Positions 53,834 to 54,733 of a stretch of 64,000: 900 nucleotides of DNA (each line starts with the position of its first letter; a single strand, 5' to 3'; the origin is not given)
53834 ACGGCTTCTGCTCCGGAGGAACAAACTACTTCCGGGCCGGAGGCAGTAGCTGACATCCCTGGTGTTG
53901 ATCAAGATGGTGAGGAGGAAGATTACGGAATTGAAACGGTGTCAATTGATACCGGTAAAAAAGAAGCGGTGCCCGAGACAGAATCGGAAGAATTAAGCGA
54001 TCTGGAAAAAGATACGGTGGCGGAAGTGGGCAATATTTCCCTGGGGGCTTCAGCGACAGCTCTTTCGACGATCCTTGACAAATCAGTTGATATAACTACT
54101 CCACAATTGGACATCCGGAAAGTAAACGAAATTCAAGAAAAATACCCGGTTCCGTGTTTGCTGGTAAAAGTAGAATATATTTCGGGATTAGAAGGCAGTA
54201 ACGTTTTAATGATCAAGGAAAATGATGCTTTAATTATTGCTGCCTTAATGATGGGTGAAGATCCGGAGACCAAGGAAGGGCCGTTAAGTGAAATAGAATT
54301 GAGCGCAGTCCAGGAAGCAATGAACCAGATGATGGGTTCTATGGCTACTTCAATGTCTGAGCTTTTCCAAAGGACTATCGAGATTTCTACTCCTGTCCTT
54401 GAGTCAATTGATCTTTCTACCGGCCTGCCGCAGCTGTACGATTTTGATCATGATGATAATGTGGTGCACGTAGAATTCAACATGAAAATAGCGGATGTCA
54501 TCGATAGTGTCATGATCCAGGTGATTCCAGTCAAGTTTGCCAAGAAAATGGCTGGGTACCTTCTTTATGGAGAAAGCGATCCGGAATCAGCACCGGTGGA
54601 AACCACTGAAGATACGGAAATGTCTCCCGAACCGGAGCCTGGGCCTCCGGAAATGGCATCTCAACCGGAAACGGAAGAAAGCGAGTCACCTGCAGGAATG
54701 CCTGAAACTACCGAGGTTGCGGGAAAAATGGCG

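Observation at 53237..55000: FliY with a tandemly duplicated CheC-like phosphatase domain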

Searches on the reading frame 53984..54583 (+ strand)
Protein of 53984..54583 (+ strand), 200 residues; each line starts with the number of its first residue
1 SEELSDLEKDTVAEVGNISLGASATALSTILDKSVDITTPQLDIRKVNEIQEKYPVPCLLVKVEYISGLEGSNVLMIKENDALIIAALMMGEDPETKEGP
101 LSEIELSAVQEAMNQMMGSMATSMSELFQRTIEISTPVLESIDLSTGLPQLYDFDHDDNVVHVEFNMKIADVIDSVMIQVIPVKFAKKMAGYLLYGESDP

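Call 61: search_protein_representatives(protein=window:53984-54583:+)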
Query: 200 residues. Proteins with E-value up to 0.001 (for the whole library): 1986; up to 1e-10: 934; up to 1e-30: 354. The best 150 are listed.
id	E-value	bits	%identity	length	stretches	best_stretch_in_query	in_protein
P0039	7.5e-145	495.3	65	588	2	2-199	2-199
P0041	3.9e-134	460.4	44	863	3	1-195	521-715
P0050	1.0e-119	413.4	54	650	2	1-199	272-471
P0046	4.7e-117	404.8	42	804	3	2-195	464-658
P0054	2.7e-109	379.5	38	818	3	2-196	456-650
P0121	1.4e-95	334.8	47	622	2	4-195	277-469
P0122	4.2e-95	333.3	46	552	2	4-195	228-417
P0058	1.8e-94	331.3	48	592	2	3-194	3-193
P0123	2.3e-94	330.9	47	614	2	4-196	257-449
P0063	1.9e-93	327.9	39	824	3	8-194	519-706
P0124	3.3e-93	327.1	45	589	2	4-199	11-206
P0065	3.2e-92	323.9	44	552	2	3-196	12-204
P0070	1.1e-81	289.6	43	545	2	5-199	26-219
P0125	1.5e-81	289.1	43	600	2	3-199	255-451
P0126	1.6e-79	282.5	42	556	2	5-194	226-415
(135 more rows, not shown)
